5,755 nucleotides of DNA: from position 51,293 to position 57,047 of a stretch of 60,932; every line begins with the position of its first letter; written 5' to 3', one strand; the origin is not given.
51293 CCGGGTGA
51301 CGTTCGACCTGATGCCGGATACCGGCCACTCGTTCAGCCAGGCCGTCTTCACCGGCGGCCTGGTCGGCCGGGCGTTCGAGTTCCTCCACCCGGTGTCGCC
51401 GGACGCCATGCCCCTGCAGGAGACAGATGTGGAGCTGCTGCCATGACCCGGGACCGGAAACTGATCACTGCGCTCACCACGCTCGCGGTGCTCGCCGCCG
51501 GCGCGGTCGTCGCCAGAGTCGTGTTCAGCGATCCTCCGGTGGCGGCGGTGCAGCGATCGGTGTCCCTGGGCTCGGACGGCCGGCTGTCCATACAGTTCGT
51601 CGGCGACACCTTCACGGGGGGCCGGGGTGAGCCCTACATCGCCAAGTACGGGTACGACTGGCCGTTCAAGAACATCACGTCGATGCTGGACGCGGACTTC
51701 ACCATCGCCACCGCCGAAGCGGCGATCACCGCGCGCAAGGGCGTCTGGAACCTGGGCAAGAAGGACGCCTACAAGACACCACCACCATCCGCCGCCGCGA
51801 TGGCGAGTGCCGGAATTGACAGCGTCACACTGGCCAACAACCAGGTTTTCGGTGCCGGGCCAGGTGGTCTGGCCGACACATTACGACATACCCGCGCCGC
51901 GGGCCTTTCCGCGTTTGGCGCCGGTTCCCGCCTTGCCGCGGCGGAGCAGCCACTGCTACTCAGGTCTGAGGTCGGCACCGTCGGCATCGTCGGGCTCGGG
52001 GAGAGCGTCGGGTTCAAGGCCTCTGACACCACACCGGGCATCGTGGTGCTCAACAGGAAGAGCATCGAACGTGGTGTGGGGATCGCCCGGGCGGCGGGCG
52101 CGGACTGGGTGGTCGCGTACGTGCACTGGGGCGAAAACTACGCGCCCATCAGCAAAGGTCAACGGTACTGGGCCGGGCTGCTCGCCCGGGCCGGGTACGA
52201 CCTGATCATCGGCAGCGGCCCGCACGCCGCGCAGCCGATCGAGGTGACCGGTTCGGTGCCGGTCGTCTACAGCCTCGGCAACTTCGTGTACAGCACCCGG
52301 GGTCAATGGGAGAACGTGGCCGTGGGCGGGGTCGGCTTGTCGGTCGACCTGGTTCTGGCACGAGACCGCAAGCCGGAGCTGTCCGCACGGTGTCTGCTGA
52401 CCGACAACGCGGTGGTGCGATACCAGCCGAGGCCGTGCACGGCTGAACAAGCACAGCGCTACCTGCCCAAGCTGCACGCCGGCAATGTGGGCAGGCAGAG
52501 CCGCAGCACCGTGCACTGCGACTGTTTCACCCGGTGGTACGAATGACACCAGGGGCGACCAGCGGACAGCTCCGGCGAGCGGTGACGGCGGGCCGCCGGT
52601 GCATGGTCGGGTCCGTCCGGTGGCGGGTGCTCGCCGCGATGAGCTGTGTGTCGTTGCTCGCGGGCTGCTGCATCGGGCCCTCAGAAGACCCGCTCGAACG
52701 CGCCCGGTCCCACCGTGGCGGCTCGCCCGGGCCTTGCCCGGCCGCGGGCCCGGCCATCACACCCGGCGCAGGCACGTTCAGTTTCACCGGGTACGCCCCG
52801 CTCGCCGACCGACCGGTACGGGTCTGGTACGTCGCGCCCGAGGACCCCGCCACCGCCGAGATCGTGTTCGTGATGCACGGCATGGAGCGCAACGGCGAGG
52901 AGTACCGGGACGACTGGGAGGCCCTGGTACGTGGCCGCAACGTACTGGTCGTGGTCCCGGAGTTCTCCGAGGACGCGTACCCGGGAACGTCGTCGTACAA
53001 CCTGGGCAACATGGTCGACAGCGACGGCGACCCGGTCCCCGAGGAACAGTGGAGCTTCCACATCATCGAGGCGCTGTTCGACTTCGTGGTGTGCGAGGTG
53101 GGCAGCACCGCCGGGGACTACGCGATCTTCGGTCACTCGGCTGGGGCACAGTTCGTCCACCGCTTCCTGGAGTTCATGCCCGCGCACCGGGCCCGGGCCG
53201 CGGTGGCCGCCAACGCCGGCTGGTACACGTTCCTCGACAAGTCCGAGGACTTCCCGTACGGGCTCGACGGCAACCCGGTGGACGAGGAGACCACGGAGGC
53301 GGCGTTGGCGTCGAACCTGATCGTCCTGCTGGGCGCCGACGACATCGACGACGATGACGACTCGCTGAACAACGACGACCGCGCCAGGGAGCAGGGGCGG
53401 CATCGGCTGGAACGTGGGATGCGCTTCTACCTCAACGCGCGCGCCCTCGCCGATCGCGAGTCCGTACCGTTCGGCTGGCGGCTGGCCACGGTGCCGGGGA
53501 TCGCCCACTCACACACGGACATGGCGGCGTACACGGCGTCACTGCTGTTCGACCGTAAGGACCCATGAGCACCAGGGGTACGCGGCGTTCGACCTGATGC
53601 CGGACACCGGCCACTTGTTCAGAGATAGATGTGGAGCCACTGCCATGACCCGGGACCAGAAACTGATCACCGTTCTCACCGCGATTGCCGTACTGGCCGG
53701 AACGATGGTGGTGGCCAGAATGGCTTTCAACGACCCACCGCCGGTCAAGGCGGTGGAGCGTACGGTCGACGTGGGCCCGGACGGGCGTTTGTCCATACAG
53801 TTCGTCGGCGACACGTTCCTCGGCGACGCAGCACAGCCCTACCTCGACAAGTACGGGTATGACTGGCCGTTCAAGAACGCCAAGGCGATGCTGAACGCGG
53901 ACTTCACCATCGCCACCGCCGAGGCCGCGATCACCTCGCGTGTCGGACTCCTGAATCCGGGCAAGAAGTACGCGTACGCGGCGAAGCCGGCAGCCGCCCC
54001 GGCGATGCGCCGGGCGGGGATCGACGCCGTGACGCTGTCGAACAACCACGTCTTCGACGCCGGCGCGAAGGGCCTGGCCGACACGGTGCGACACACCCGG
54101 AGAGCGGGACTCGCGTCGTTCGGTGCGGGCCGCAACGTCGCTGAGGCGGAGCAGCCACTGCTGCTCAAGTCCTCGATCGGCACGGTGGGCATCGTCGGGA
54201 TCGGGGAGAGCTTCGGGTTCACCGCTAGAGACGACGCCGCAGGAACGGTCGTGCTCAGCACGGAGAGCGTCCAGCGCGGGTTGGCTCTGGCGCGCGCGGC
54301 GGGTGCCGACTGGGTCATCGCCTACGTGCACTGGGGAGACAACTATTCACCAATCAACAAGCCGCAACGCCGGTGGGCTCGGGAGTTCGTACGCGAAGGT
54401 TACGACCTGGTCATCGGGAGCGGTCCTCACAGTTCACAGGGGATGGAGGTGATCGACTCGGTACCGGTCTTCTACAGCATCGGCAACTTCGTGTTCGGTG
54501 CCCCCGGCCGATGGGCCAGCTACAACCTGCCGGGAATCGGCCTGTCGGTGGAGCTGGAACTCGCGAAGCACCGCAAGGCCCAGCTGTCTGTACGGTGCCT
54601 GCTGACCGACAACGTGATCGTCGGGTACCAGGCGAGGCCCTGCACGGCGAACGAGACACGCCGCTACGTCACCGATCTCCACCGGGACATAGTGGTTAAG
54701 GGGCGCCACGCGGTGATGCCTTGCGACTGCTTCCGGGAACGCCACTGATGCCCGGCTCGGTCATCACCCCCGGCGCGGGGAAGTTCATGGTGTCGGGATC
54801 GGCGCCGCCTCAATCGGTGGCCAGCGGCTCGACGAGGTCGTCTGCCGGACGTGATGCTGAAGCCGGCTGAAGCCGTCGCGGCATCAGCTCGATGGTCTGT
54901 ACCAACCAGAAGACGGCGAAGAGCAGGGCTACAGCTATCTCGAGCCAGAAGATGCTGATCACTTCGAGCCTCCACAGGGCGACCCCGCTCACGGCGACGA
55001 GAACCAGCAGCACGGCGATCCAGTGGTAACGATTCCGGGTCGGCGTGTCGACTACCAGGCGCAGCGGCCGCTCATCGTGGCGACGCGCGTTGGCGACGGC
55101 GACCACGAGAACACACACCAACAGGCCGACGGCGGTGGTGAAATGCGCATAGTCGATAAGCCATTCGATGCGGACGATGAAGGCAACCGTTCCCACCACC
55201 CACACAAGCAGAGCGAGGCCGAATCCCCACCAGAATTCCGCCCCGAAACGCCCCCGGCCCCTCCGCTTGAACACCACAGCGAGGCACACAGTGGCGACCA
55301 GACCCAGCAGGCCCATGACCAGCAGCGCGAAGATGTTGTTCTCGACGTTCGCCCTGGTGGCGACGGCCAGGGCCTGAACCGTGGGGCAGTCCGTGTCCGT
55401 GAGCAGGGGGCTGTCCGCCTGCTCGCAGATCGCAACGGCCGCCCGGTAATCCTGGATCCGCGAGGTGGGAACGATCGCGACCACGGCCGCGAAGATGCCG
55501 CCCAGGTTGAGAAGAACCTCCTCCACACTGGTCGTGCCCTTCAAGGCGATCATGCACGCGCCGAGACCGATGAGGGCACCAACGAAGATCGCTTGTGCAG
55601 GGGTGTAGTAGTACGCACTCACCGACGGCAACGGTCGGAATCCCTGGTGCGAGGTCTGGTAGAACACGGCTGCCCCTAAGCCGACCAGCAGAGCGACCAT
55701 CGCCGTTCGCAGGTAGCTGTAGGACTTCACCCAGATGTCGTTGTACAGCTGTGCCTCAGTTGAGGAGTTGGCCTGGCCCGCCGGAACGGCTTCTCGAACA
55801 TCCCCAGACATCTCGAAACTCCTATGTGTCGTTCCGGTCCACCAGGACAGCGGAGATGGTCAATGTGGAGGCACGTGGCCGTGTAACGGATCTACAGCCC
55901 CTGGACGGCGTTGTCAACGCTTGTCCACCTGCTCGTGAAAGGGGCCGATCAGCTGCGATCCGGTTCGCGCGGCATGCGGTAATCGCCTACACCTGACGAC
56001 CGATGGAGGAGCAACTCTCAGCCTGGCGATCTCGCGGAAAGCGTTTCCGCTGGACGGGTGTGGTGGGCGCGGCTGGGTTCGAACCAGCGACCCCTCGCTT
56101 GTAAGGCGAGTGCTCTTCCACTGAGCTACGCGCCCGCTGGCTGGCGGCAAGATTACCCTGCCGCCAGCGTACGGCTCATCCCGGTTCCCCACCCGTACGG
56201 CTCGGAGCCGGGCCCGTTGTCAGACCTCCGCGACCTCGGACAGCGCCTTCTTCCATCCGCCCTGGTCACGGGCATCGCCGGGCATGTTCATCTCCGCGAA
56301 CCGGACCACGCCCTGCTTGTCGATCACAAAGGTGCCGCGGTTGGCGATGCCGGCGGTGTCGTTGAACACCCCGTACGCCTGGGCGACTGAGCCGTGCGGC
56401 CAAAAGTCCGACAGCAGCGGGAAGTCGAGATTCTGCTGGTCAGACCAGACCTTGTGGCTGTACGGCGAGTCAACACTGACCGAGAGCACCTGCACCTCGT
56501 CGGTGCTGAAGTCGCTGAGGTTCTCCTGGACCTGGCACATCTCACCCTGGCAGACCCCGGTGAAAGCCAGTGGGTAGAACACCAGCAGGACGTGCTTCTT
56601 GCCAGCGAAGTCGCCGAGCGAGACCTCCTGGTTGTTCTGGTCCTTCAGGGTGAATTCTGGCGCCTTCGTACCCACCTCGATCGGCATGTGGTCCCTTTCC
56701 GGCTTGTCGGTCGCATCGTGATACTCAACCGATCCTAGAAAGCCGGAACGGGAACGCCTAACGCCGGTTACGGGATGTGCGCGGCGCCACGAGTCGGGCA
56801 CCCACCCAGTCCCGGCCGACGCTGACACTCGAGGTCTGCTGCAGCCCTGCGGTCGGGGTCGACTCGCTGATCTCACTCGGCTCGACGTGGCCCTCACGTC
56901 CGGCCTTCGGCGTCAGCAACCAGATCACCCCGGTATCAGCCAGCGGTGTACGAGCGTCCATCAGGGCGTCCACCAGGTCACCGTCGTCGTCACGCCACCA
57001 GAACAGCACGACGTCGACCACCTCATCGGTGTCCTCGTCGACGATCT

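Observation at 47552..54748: Six-gene translationally coupled operon: P-loop protein + ABC exporter + two (alpha/beta-hydrolase + CapA/PgsA-like) pairs, with no PgsB/PgsC ligase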

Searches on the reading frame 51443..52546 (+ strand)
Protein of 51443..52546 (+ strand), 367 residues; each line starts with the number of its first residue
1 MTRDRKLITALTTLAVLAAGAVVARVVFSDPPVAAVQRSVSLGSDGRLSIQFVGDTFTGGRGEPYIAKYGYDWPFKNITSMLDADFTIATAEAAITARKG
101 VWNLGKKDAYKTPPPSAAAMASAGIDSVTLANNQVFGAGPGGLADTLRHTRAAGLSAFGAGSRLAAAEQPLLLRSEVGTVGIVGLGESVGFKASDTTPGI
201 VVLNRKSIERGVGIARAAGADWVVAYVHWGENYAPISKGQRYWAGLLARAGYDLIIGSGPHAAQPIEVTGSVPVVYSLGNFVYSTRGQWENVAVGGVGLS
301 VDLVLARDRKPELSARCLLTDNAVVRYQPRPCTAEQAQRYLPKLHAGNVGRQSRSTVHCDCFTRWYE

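Call 3: search_protein_families(library=pfam, proteins=[window:51443-52546:+], max_evalue=0.01)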
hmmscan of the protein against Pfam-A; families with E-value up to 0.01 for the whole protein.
window:51443-52546:+ (367 aa): 1 family
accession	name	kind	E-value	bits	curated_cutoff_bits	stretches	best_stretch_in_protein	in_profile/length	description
PF09587.15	PGA_cap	-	4e-45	154.7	27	1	50-282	2-252/255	Bacterial capsule synthesis protein PGA_cap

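Call 4: search_protein_families(library=ncbifam, proteins=[window:51443-52546:+], max_evalue=0.01)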
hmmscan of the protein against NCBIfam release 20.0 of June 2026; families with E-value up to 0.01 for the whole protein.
window:51443-52546:+ (367 aa): 1 family
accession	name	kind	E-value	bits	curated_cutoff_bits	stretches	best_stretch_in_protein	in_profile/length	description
NF038314.1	epimerase_MslH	equivalog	1.4e-08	33.6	700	1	207-283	239-317/439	lasso peptide C-terminal Trp epimerase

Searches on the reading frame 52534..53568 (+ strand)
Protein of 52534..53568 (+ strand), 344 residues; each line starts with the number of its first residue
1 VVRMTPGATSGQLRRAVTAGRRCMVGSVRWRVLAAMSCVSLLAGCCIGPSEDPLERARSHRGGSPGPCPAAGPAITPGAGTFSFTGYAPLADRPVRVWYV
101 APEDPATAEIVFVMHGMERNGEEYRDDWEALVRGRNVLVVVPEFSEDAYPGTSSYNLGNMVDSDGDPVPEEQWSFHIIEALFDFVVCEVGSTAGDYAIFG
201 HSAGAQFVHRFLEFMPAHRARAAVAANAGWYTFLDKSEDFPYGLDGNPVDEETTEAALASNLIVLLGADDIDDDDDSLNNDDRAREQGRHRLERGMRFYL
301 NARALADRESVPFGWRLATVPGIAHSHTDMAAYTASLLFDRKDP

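Call 3: search_protein_families(library=pfam, proteins=[window:52534-53568:+], max_evalue=0.01)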
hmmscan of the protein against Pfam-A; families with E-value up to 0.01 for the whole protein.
window:52534-53568:+ (344 aa): 0 families

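Call 4: search_protein_families(library=ncbifam, proteins=[window:52534-53568:+], max_evalue=0.01)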
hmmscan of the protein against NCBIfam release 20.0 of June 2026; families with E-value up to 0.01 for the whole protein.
window:52534-53568:+ (344 aa): 1 family
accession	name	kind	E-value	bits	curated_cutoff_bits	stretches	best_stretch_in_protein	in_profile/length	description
NF050058.1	e_dPHAscl_type1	hypoth_equivalog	0.0002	20.9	150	1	99-229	13-137/276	extracellular catalytic domain type 1 short-chain-length polyhydroxyalkanoate depolymerase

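Call 42: search_protein_families(library=pfam, proteins=[window:52543-53568:+], max_evalue=10)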
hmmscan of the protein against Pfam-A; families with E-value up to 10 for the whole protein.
window:52543-53568:+ (341 aa): 0 families

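Call 46: search_solved_structures(query=A4, max_evalue=1, show_alignments=2)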
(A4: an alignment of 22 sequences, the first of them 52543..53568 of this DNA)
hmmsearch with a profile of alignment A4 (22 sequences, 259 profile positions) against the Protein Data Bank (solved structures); distinct sequences matched with E-value up to 1: 12.
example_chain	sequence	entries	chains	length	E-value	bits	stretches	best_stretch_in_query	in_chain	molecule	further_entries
6ve6_A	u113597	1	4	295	1.9e-94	319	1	3-258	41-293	Poly(Aspartic acid) hydrolase-1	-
9o7u_A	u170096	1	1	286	5.7e-81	274.8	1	1-258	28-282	Poly(Aspartic acid) hydrolase-1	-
3d0k_A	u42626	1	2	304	2e-67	230.5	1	8-257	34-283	Putative poly(3-hydroxybutyrate) depolymerase LpqC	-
2xmz_A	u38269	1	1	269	0.015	17.9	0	84-126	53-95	HYDROLASE, ALPHA/BETA HYDROLASE FOLD FAMILY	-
3qmw_A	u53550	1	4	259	0.054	16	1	91-126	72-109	Thioesterase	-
3qmv_A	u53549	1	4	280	0.061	15.8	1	91-126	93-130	Thioesterase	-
2rts_A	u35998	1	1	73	0.14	14.7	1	49-94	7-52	chitinase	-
2zyi_A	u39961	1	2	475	0.21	14.1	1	92-143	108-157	Lipase, putative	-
2zys_A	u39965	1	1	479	0.21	14.1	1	92-143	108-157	Lipase, putative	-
2zyr_A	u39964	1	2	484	0.22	14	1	92-143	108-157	Lipase, putative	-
1a8s_A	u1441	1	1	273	0.36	13.3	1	44-143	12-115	CHLOROPEROXIDASE F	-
1zoi_A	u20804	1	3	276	0.56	12.7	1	81-147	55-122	esterase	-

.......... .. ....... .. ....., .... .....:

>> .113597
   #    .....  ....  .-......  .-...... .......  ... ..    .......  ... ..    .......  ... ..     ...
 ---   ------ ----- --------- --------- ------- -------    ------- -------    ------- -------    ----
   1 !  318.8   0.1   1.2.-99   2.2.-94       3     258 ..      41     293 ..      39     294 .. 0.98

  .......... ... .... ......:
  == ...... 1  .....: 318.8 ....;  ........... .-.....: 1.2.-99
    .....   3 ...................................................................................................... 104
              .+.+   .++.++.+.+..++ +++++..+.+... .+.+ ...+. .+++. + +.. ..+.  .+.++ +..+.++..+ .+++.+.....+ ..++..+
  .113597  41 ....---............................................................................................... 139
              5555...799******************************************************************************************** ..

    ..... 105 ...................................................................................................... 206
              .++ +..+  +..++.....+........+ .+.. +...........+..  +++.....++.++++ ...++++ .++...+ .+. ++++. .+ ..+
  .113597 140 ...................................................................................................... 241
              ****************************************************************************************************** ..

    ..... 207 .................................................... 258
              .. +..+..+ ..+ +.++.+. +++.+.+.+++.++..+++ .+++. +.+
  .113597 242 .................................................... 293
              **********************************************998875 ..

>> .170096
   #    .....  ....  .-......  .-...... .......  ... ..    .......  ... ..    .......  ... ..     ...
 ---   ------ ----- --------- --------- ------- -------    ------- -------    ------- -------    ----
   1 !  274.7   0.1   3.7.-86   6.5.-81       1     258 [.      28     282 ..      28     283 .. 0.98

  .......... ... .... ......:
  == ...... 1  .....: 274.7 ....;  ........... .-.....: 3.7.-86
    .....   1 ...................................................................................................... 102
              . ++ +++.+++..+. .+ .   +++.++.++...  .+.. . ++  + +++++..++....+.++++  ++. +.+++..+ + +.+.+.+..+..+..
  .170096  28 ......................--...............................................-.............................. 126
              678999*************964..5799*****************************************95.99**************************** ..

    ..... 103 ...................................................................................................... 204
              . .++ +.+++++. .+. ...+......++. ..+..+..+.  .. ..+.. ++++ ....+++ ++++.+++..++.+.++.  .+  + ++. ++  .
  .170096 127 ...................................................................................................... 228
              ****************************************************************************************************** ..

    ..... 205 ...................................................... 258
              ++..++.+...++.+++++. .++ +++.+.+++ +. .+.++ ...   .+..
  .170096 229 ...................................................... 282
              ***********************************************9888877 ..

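Call 79: find_homologous_proteins(query=window:52543-53568:+, max_evalue=1e-10)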
Query window:52543-53568:+ (341 aa): 789 proteins with E <= 1e-10 among 8000 candidates; the best 120 are listed.
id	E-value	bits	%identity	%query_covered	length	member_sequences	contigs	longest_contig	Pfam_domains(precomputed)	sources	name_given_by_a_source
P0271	1.1e-218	743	100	94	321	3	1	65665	-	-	-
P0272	8.4e-125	435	63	92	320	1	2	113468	-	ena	-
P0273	8.1e-117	408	62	87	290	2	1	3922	-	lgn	-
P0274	2.2e-116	407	60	89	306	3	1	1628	-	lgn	-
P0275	1.1e-113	398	60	91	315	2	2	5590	-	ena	-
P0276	2.9e-113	397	64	81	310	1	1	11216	-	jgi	jgi:poly(3-hydroxybutyrate) depolymerase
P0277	3.0e-113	397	59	91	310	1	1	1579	-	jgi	jgi:alpha-beta hydrolase superfamily lysophospholipase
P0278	3.2e-113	397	61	87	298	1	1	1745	-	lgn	-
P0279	2.1e-112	394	59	90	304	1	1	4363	-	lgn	-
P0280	4.1e-112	393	63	79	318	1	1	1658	-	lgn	-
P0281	4.8e-112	393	58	91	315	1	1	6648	-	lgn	-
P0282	5.6e-112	392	59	91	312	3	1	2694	-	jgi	jgi:hypothetical protein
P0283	6.6e-112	392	64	82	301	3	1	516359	-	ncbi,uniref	ncbi:hypothetical protein [Pseudonocardia aurantiaca]|uniref:Alpha/beta hydrolase n=2 Tax=Pseudonoca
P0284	4.2e-111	390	66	74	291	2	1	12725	-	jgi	jgi:poly(3-hydroxybutyrate) depolymerase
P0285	4.2e-111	390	59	90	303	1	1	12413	-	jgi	jgi:poly(3-hydroxybutyrate) depolymerase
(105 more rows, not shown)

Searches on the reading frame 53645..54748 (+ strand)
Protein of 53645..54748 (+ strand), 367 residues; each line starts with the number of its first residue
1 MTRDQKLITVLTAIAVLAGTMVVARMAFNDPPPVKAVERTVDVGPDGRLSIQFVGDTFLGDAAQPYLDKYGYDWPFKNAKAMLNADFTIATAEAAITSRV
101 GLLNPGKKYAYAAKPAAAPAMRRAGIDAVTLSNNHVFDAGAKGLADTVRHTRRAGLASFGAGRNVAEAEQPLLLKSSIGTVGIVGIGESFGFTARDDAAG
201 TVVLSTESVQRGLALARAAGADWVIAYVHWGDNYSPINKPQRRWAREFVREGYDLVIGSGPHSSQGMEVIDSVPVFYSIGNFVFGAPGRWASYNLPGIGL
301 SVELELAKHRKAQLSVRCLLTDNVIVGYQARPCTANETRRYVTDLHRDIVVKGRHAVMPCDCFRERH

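Call 3: search_protein_families(library=pfam, proteins=[window:53645-54748:+], max_evalue=0.01)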
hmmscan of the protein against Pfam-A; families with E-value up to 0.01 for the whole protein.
window:53645-54748:+ (367 aa): 1 family
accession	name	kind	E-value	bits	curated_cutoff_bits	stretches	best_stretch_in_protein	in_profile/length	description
PF09587.15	PGA_cap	-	2e-53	182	27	1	51-285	2-254/255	Bacterial capsule synthesis protein PGA_cap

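Call 4: search_protein_families(library=ncbifam, proteins=[window:53645-54748:+], max_evalue=0.01)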
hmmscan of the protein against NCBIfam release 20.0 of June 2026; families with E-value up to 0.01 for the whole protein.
window:53645-54748:+ (367 aa): 1 family
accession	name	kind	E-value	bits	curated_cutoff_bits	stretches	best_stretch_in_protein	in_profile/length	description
NF038314.1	epimerase_MslH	equivalog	3.2e-13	48.9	700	2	208-283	239-316/439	lasso peptide C-terminal Trp epimerase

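Call 34: search_solved_structures(query=window:53645-54748:+, max_evalue=0.01, show_alignments=3)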
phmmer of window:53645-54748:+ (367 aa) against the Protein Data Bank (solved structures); distinct sequences matched with E-value up to 0.01: 3.
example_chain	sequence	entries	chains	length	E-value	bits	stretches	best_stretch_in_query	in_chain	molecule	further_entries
8gqb_A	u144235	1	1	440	6.9e-10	41.7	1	209-283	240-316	Poly-gamma-glutamate synthesis protein (Capsule biosynthesis protein)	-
8gq9_A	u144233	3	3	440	7e-10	41.7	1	209-283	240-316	Poly-gamma-glutamate synthesis protein (Capsule biosynthesis protein)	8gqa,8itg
8ith_A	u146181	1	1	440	6.5e-09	38.5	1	209-283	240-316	Poly-gamma-glutamate synthesis protein (Capsule biosynthesis protein)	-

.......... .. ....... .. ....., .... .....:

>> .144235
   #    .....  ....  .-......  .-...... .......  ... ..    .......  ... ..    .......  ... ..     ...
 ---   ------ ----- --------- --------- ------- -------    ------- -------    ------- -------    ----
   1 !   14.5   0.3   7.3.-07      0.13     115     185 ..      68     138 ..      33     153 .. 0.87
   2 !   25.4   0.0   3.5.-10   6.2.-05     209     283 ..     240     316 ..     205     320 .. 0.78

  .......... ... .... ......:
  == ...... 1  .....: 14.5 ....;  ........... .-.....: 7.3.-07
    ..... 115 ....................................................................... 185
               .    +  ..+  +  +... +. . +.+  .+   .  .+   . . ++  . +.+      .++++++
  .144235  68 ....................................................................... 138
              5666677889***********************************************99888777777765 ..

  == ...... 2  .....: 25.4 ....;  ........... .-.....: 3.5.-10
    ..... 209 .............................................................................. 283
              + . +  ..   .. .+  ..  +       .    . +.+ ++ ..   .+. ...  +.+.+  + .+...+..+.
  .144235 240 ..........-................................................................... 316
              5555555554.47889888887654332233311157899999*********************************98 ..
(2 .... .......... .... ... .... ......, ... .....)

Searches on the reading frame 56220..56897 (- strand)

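Call 68: search_protein_families(library=pfam, proteins=[window:56220-56897:-], max_evalue=0.001)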
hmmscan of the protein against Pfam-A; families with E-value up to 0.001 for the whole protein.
window:56220-56897:- (225 aa): 2 families
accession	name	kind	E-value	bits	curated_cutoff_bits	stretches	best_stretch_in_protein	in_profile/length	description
PF00578.27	AhpC-TSA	-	2.1e-40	138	26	1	75-200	1-123/124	AhpC/TSA family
PF08534.16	Redoxin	-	7.1e-25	88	26.6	1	75-202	2-132/148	Redoxin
